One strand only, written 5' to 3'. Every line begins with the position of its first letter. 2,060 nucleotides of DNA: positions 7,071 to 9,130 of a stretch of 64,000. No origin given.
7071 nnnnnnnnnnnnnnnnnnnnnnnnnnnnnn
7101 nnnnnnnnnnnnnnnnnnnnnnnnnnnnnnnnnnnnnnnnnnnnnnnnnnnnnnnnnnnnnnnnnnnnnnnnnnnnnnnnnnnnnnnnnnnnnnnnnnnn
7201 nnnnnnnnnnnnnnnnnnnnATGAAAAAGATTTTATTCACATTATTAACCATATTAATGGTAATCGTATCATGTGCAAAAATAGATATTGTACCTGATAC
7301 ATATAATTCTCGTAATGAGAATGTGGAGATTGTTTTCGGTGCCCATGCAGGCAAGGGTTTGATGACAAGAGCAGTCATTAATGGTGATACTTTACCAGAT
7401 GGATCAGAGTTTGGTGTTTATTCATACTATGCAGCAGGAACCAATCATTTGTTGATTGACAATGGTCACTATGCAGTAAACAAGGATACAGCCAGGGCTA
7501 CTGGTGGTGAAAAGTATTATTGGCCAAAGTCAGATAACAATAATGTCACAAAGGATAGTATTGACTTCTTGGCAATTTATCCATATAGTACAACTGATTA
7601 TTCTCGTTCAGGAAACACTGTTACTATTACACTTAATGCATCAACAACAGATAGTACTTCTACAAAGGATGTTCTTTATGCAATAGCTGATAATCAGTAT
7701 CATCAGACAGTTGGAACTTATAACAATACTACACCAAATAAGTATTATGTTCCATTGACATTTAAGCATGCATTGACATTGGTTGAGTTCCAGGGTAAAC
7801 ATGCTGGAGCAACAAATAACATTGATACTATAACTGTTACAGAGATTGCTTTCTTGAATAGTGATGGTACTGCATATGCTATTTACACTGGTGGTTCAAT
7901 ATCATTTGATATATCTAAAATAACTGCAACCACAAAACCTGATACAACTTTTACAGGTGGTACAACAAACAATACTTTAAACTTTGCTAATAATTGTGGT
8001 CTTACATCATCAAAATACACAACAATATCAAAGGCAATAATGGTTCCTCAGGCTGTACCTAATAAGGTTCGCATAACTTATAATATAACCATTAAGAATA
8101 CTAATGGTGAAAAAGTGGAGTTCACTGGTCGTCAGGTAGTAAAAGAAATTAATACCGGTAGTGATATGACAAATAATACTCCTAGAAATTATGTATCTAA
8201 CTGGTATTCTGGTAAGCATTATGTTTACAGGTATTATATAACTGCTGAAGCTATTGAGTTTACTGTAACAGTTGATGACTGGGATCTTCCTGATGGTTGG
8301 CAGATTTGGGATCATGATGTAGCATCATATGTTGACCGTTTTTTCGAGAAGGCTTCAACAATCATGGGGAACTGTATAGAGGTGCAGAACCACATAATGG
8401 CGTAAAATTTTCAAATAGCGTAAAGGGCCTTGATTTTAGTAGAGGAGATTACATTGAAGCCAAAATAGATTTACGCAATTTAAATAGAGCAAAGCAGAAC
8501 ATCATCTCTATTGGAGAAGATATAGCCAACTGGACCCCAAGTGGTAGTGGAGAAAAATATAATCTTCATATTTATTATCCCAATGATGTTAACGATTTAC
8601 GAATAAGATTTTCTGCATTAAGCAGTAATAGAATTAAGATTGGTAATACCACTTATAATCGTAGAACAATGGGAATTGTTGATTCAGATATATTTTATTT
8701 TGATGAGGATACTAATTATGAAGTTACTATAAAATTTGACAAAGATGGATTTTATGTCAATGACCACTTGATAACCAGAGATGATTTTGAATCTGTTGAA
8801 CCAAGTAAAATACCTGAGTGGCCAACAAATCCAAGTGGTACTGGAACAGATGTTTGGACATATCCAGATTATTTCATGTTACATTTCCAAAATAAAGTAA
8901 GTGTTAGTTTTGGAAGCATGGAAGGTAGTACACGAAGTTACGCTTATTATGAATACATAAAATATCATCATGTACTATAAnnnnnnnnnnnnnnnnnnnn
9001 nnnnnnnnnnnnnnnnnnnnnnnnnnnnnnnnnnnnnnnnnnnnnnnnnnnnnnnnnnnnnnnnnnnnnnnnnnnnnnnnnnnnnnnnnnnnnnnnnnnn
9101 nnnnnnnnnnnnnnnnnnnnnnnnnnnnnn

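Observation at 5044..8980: Bacteroidales type-V-pilus-like module (DUF3575-like OM protein + two lipoproteins) carried by a phage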

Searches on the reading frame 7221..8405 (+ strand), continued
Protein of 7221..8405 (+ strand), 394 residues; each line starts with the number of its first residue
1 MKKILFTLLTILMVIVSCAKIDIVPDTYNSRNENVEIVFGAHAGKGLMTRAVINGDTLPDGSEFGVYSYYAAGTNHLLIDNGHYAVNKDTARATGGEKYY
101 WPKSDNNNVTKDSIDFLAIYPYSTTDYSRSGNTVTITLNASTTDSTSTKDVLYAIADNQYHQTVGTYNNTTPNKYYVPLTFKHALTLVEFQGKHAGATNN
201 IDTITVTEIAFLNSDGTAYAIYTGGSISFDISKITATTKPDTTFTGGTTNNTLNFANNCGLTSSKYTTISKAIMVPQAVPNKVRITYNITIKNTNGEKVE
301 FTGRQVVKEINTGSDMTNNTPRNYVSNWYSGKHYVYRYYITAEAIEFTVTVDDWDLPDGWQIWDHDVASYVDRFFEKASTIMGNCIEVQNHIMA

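Call 73: search_dna_similar(query=window:7221-8402:+, collection=phages, mode=protein, max_rows=20, max_evalue=0.001)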
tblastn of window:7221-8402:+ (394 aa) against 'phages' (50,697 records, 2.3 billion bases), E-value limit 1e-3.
No match.

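Call 74: find_related_loci(query=A1, collection=viral_contigs, flank=8000)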
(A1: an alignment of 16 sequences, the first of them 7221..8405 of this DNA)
Query A1 (394 aa) in viral_contigs; peptide patterns used: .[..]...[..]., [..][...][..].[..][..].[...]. (x = any residue, [..] = any of these).
116 stretches matched a pattern; 1 encode a relative of the query (tblastn E <= 1e-3); 1 distinct loci.
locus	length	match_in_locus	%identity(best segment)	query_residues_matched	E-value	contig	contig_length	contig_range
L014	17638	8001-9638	32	1-365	3e-16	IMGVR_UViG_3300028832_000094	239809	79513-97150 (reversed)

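Call 85: find_encoding_contigs(protein=P0018, flank=8000, max_places=2)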
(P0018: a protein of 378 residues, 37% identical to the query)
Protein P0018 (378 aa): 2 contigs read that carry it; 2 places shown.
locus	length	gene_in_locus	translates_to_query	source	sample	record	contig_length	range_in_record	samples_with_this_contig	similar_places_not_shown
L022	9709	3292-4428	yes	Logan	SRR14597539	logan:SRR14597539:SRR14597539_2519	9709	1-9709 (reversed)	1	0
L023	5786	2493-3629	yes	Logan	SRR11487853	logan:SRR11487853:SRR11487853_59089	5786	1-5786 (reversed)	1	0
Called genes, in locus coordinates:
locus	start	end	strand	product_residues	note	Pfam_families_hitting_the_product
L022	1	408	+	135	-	?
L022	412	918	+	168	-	-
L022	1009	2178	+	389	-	PF12099:DUF3575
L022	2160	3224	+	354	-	-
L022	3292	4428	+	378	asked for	PF13149:Mfa_like_1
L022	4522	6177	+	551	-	PF13149:Mfa_like_1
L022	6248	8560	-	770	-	-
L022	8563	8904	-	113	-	-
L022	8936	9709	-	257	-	?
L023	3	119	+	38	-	?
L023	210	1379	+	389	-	PF12099:DUF3575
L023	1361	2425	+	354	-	-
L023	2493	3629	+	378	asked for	PF13149:Mfa_like_1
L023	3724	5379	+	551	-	PF13149:Mfa_like_1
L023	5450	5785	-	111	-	?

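Call 90: search_protein_families(library=pfam, proteins=[P0017, P0020, P0023, L012:5039-5962:+, L013:128-1057:+], max_evalue=0.01)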
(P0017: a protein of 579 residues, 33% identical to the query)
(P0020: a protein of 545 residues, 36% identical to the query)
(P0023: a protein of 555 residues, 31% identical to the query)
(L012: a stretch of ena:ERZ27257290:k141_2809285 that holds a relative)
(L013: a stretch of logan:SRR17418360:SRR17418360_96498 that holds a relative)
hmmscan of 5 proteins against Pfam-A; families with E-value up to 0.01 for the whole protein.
P0017 (579 aa): 3 families
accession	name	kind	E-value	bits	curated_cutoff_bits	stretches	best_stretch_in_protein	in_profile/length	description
PF13149.12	Mfa_like_1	-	2.7e-11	44.4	27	2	53-199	6-139/246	Fimbrillin-like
PF04626.18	DEC-1_C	-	0.0043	17.9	25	1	403-528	18-129/131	Dec-1 protein, C terminal region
PF11749.13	DUF3305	-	0.0094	16.6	25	0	165-221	58-115/140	Protein of unknown function (DUF3305)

P0020 (545 aa): 1 family
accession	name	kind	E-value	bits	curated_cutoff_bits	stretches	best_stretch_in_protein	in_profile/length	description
PF13149.12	Mfa_like_1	-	1.5e-11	45.2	27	1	44-208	1-151/246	Fimbrillin-like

P0023 (555 aa): 1 family
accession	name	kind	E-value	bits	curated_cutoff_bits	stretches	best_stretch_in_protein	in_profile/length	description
PF20205.3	DUF6567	-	0.0046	17.3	27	1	1-55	1-57/123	Family of unknown function (DUF6567)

L012:5039-5962:+ (307 aa): 0 families

L013:128-1057:+ (309 aa): 0 families

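Call 94: fold_search(model_id=the predicted structure, library=viral)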
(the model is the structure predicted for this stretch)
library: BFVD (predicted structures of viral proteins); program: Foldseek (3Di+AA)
matches with E <= 10: 438; with E <= 0.001: 0
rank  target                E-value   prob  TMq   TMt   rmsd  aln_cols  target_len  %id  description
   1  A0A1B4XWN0            1.3e-02  0.13  0.10  0.09  26.4       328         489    9  Uncharacterized protein [Tenacibaculum phage pT24]
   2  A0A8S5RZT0            1.6e-02  0.12  0.14  0.16  31.8       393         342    6  Binding domain, N-terminal [Myoviridae sp. ctNQV2]
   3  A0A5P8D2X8            2.7e-02  0.08  0.09  0.11  25.9       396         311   10  (no name in the UniProt tables at hand)
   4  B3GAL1                3.0e-02  0.25  0.16  0.16  14.7       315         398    9  AMDV2_12 [uncultured virus]
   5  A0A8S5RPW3            5.0e-02  0.80  0.26  0.40  14.9       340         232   10  Uncharacterized protein [virus sp. ctrcb4]
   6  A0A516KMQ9            6.2e-02  0.06  0.12  0.11  28.1       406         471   10  Uncharacterized protein [Bacillus phage vB_BmeM-Goe8]
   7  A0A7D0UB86            8.4e-02  0.06  0.09  0.07  21.2       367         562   11  (no name in the UniProt tables at hand)
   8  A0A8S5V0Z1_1          8.9e-02  0.10  0.15  0.08  29.7       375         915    9  Putative membrane protein [Siphoviridae sp. ct3r22]
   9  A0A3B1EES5            8.9e-02  0.04  0.10  0.04  26.5       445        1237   10  (no name in the UniProt tables at hand)
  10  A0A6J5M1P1            1.1e-01  0.04  0.09  0.09  24.0       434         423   10  Uncharacterized protein (Fragment) [uncultured Caudovirales phage]
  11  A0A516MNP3            1.1e-01  0.04  0.10  0.08  24.0       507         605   10  (no name in the UniProt tables at hand)
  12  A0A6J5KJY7            1.5e-01  0.15  0.14  0.24  17.0       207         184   10  Uncharacterized protein [uncultured Caudovirales phage]
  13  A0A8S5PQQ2            1.5e-01  0.04  0.09  0.06  28.4       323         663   10  Uncharacterized protein [Podoviridae sp. ct8dV2]
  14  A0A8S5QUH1            1.5e-01  0.02  0.08  0.07  30.5       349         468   11  MucBP domain-containing protein [Siphoviridae sp. ctzSN25]
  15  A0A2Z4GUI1            1.7e-01  0.10  0.11  0.18  20.9       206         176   10  (no name in the UniProt tables at hand)
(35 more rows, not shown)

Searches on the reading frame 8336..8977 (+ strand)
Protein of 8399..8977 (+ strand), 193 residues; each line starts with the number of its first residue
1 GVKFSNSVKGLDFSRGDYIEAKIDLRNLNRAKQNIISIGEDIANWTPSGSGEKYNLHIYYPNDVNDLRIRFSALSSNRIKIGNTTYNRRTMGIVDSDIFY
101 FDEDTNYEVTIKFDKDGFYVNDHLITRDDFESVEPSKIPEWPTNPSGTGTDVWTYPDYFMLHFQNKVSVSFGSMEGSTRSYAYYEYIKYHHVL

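Call 55: find_related_loci(query=window:8399-8977:+, collection=viral_contigs, flank=6000)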
Query window:8399-8977:+ (193 aa) in viral_contigs; peptide patterns used: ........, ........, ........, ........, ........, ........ (x = any residue, [..] = any of these).
40 stretches matched a pattern, but none encodes a relative of the query by tblastn (E <= 1e-3).

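Call 57: search_protein_families(library=pfam, alignment_id=A5, max_evalue=10)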
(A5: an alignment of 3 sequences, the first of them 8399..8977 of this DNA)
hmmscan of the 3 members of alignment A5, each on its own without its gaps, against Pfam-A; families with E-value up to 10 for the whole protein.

A. member 1, window:8399-8977:+ (193 aa): 1 family
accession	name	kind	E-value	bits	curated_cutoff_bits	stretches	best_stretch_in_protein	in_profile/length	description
PF21465.2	Cwp6_N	-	0.12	12.9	27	1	94-123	42-71/108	Putative N-acetylmuramoyl-L-alanine amidase cwp6, N-terminal domain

B. families by the number of members that match (of 3 scanned): 2 families
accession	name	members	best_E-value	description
PF21465.2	Cwp6_N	1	0.12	Putative N-acetylmuramoyl-L-alanine amidase cwp6, N-terminal domain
PF16743.10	PliI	1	0.14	Periplasmic lysozyme inhibitor of I-type lysozyme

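Call 60: find_related_loci(query=A5, collection=metagenome_contigs, flank=5000)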
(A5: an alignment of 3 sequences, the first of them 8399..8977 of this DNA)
Query A5 (193 aa) in metagenome_contigs; peptide patterns used: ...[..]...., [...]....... (x = any residue, [..] = any of these).
147 stretches matched a pattern; 1 encode a relative of the query (tblastn E <= 1e-3); 1 distinct loci.
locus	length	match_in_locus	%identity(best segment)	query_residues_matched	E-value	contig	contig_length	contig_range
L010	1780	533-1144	40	1-193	1e-40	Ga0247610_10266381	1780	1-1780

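Call 69: search_solved_structures(query=A7, max_evalue=10, show_alignments=3)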
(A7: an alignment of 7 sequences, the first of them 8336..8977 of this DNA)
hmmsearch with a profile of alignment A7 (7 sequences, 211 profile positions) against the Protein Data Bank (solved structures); distinct sequences matched with E-value up to 10: 0.

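Call 99: search_protein_families(library=phrogs, alignment_id=A7, max_evalue=1)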
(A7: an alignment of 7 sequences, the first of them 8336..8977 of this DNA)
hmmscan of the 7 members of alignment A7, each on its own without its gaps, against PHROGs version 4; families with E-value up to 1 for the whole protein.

A. member 1, window:8336-8977:+ (214 aa): 0 families

B. families by the number of members that match (of 7 scanned): 3 families
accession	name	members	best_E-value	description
phrog_23805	-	1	5e-05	-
phrog_13805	-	1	0.052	-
phrog_19015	-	1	0.078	-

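Call 103: search_protein_families(library=ncbifam, alignment_id=A7, max_evalue=1)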
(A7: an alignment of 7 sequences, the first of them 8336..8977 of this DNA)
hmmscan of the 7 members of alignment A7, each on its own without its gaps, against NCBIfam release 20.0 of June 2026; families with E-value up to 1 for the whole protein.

A. member 1, window:8336-8977:+ (214 aa): 0 families

B. families by the number of members that match (of 7 scanned): 0 families

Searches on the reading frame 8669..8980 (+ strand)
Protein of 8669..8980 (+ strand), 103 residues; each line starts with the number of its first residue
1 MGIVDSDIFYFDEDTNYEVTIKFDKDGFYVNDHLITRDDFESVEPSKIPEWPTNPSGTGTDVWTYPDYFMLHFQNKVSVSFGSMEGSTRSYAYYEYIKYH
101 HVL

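Call 3: search_protein_families(library=pfam, proteins=[window:8669-8980:+], max_evalue=1)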
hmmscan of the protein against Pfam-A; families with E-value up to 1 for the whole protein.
window:8669-8980:+ (103 aa): 1 family
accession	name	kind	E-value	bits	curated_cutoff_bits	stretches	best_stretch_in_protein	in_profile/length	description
PF21465.2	Cwp6_N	-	0.11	13.1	27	1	4-34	42-72/108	Putative N-acetylmuramoyl-L-alanine amidase cwp6, N-terminal domain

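Call 4: search_protein_families(library=ncbifam, proteins=[window:8669-8980:+], max_evalue=1)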
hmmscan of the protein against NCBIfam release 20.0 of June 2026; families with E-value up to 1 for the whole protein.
window:8669-8980:+ (103 aa): 0 families

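Call 8: search_protein_families(library=phrogs, proteins=[window:8669-8980:+], max_evalue=0.01)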
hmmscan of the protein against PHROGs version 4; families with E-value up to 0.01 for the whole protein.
window:8669-8980:+ (103 aa): 0 families
